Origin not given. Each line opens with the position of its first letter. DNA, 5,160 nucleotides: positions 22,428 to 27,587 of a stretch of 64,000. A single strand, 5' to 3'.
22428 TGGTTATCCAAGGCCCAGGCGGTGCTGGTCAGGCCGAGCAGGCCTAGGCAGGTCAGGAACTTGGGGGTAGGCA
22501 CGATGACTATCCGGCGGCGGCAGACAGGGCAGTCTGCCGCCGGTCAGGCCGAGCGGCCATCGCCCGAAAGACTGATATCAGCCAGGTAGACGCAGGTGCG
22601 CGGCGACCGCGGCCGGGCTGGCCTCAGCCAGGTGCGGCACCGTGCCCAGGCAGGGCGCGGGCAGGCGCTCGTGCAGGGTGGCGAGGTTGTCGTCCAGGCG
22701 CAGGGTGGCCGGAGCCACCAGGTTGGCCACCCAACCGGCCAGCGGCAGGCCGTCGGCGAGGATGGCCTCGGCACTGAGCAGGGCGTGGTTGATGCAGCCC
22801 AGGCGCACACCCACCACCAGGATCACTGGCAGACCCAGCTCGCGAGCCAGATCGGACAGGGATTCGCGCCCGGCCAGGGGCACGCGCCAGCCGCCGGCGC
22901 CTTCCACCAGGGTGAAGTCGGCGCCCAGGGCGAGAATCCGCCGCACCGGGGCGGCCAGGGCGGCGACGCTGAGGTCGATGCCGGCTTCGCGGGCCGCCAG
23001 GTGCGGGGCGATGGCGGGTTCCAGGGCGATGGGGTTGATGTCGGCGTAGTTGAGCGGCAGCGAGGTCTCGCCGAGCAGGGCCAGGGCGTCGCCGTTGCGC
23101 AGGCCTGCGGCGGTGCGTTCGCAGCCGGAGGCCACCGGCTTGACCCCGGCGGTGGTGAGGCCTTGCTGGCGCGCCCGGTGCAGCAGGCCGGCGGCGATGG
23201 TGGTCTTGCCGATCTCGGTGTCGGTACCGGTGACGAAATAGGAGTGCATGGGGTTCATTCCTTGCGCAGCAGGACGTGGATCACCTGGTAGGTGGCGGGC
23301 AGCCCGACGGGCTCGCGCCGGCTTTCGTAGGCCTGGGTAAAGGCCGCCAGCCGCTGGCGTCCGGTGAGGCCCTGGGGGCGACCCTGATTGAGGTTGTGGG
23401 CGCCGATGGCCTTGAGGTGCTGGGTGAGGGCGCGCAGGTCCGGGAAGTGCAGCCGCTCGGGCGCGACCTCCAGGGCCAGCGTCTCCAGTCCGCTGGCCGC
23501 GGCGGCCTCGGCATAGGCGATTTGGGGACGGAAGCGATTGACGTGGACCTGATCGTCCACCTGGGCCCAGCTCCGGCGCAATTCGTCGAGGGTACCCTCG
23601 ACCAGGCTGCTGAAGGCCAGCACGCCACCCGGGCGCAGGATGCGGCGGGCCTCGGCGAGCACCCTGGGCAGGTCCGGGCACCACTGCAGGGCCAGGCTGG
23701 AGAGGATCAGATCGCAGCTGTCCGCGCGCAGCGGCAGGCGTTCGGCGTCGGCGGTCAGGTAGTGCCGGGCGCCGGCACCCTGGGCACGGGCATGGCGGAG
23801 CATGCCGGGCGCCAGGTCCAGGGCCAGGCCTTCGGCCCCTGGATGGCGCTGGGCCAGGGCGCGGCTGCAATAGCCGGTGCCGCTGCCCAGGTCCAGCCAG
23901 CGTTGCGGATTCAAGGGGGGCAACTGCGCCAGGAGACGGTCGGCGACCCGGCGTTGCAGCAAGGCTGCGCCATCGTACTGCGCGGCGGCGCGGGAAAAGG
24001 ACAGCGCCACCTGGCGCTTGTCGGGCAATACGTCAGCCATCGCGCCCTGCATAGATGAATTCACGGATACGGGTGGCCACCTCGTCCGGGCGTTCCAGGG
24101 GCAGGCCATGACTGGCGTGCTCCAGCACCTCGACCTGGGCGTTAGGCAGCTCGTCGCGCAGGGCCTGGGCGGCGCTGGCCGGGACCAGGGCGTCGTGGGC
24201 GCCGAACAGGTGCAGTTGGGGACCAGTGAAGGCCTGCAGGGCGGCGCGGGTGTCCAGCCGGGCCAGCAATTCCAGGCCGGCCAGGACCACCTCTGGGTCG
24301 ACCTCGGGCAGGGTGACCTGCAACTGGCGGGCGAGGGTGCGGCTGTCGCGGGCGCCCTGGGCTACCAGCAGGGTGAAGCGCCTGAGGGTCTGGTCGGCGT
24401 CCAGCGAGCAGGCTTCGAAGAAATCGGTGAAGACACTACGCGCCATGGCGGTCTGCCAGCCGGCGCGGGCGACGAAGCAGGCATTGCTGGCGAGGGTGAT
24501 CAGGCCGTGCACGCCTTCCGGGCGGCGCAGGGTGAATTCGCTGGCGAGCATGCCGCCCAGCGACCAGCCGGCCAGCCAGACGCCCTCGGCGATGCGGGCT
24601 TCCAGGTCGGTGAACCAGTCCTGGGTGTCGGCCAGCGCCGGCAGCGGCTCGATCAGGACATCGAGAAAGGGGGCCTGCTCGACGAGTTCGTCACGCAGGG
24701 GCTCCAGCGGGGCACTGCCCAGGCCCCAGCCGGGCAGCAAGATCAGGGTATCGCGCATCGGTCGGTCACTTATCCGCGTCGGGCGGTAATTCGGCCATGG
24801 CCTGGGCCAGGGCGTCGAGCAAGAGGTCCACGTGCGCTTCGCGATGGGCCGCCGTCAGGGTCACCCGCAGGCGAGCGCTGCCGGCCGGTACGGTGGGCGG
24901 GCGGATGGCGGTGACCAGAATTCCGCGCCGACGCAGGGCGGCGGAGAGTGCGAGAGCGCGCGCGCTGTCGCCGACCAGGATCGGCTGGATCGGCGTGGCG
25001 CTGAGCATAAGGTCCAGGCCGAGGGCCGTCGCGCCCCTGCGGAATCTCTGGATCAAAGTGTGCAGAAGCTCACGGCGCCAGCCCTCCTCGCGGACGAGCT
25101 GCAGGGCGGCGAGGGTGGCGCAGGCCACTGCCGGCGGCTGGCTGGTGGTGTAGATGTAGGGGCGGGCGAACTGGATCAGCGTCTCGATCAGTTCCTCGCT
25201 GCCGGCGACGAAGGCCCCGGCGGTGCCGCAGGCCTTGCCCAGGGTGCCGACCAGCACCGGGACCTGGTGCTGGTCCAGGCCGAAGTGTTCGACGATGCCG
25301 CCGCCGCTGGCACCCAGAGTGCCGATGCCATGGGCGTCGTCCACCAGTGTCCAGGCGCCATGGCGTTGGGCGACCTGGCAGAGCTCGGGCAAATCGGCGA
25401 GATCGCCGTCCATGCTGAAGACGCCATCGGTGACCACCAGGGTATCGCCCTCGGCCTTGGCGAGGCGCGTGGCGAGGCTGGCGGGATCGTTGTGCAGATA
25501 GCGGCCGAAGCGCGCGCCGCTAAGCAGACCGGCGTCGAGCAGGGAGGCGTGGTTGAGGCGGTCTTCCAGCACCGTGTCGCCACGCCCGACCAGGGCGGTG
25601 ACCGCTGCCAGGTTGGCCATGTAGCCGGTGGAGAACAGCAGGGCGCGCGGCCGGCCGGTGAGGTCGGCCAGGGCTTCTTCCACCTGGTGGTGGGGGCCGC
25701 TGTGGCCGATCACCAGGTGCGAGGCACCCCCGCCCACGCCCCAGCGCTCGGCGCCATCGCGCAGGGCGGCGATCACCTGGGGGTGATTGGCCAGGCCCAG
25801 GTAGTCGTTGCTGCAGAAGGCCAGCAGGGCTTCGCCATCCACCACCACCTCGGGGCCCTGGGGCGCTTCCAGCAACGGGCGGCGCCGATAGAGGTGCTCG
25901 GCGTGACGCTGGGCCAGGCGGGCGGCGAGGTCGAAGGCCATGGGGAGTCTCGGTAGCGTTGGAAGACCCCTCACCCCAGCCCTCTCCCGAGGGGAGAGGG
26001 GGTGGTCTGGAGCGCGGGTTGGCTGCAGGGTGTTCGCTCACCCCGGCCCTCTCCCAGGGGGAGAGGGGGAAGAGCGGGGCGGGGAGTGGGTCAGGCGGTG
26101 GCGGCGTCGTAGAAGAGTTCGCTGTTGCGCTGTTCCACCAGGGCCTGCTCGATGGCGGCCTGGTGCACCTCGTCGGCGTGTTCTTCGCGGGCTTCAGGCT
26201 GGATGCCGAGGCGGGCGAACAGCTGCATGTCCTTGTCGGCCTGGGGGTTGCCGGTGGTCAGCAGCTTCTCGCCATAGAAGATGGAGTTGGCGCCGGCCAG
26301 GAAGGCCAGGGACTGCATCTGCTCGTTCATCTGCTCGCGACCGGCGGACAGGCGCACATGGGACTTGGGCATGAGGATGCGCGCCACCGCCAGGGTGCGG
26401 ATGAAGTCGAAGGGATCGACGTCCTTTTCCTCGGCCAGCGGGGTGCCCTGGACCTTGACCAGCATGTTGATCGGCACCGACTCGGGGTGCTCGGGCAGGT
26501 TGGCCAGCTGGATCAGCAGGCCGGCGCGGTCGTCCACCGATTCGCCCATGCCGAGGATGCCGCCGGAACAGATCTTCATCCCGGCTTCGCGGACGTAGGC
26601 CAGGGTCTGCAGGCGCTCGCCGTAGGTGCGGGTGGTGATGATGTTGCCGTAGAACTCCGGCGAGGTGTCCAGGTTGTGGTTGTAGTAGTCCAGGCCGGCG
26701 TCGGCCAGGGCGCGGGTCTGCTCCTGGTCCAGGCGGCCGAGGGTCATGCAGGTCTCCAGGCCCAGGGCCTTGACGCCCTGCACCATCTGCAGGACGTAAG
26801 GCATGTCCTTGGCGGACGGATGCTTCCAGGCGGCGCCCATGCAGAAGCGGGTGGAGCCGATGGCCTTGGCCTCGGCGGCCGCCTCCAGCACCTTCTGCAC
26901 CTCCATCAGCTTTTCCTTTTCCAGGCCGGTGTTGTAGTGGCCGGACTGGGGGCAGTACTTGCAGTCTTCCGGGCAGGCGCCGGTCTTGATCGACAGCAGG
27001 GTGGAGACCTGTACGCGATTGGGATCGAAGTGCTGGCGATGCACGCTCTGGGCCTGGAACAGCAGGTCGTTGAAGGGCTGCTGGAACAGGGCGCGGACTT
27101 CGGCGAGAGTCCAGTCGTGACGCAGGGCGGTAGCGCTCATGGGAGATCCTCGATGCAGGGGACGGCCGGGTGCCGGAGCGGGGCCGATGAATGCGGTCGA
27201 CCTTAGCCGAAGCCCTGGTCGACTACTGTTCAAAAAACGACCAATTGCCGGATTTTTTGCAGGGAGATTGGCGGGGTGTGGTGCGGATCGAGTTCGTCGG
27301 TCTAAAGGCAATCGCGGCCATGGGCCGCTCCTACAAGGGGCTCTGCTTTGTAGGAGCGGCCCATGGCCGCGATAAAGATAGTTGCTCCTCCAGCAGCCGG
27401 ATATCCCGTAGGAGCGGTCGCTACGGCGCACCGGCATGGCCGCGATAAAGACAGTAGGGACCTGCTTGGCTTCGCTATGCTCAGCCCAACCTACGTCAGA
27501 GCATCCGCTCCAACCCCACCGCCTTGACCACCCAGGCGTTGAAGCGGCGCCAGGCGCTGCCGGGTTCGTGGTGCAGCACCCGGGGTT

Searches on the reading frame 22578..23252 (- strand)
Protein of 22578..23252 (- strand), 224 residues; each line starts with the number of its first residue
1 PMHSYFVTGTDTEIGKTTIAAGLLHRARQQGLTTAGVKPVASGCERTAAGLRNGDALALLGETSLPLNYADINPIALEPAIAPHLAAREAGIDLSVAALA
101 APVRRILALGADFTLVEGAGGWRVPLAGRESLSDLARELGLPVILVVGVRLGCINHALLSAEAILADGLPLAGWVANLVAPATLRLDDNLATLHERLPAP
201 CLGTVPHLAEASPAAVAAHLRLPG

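Call 9: search_protein_families(library=pfam, proteins=[window:22578-23252:-], max_evalue=0.01)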
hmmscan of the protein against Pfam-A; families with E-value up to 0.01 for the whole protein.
window:22578-23252:- (224 aa): 2 families
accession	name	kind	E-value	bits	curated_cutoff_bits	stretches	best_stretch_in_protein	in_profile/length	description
PF13500.12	AAA_26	-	1.6e-36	126.5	27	1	4-213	2-196/198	AAA domain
PF01656.29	CbiA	-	6.6e-13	49.2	25.4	1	6-211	2-115/125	CobQ/CobB/MinD/ParA nucleotide binding domain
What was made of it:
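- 22578..23249 (-): bioD, the last gene of bioB-F-H-C-D, immediately upstream of c1 (context). Pfam AAA_26/CbiA (call 9).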

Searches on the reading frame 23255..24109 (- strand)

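Call 9: search_protein_families(library=pfam, proteins=[window:23255-24109:-], max_evalue=0.01)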
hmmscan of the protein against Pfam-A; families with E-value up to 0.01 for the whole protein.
window:23255-24109:- (284 aa): 9 families
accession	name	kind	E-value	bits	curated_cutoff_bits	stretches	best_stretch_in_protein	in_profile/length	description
PF08241.18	Methyltransf_11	-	2.1e-23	83.2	21.2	1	72-166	1-95/95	Methyltransferase domain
PF13649.12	Methyltransf_25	-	2.1e-19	70.5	27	1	72-162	2-97/97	Methyltransferase domain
PF08242.18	Methyltransf_12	-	1.8e-15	57.9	30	1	72-164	1-98/98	Methyltransferase domain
PF13489.12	Methyltransf_23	-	1.8e-15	57.5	27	1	51-212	5-163/164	Methyltransferase domain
PF13847.12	Methyltransf_31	-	7.8e-12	45.5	27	1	70-184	6-125/145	Methyltransferase domain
PF01209.24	Ubie_methyltran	-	3.3e-10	40.2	20.1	1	65-174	45-159/233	ubiE/COQ5 methyltransferase family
PF01728.25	FtsJ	-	0.0016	18.8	24.1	1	69-139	23-99/181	FtsJ-like methyltransferase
PF05175.20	MTS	-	0.002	18.2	23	1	59-112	23-76/170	Methyltransferase small domain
PF05148.21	Methyltransf_8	-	0.0035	17.7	27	1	117-166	108-156/219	Hypothetical methyltransferase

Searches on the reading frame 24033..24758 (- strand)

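Call 9: search_protein_families(library=pfam, proteins=[window:24033-24758:-], max_evalue=0.01)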
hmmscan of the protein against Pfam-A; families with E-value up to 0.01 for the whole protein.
window:24033-24758:- (241 aa): 5 families
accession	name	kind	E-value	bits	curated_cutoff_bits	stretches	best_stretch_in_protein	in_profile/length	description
PF12697.13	Abhydrolase_6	-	1.5e-12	49.1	26.3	1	6-228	2-215/217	Alpha/beta hydrolase family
PF00561.26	Abhydrolase_1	-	6.7e-12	46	25.8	1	41-224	54-245/245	alpha/beta hydrolase fold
PF12146.15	Hydrolase_4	-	2.1e-09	37.5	27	1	59-223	77-238/239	Serine aminopeptidase, S33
PF12695.13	Abhydrolase_5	-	0.00013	22.3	27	0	60-91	59-89/164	Alpha/beta hydrolase family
PF03959.19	FSH1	-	0.0017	18.5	21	1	152-222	133-204/211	Serine hydrolase (FSH1)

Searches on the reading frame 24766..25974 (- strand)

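Call 9: search_protein_families(library=pfam, proteins=[window:24766-25974:-], max_evalue=0.01)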
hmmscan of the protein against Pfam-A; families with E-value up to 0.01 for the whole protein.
window:24766-25974:- (402 aa): 5 families
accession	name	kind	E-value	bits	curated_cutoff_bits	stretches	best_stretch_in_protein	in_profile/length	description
PF00155.27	Aminotran_1_2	-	9e-55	186.7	19.7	1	51-389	4-361/361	Aminotransferase class I and II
PF01041.23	DegT_DnrJ_EryC1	-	1.5e-05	24.9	19.8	1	96-220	27-153/360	DegT/DnrJ/EryC1/StrS aminotransferase family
PF01212.27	Beta_elim_lyase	-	0.00019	21.3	27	1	93-147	32-86/288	Beta-eliminating lyase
PF01053.26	Cys_Met_Meta_PP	-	0.00072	18.7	27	1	96-214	55-175/381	Cys/Met metabolism PLP-dependent enzyme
PF01276.26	OKR_DC_1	-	0.001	18.4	27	1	90-155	63-129/417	Orn/Lys/Arg decarboxylase, major domain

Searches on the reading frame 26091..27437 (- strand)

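Call 9: search_protein_families(library=pfam, proteins=[window:26091-27437:-], max_evalue=0.01)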
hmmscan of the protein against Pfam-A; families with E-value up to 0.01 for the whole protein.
window:26091-27437:- (448 aa): 2 families
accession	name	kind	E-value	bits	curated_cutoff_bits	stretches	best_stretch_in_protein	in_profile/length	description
PF06968.18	BATS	-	1.6e-29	102.3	22.2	1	322-413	1-88/88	Biotin and Thiamin Synthesis associated domain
PF04055.27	Radical_SAM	-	1.1e-20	75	29.5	1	151-305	3-160/166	Radical SAM superfamily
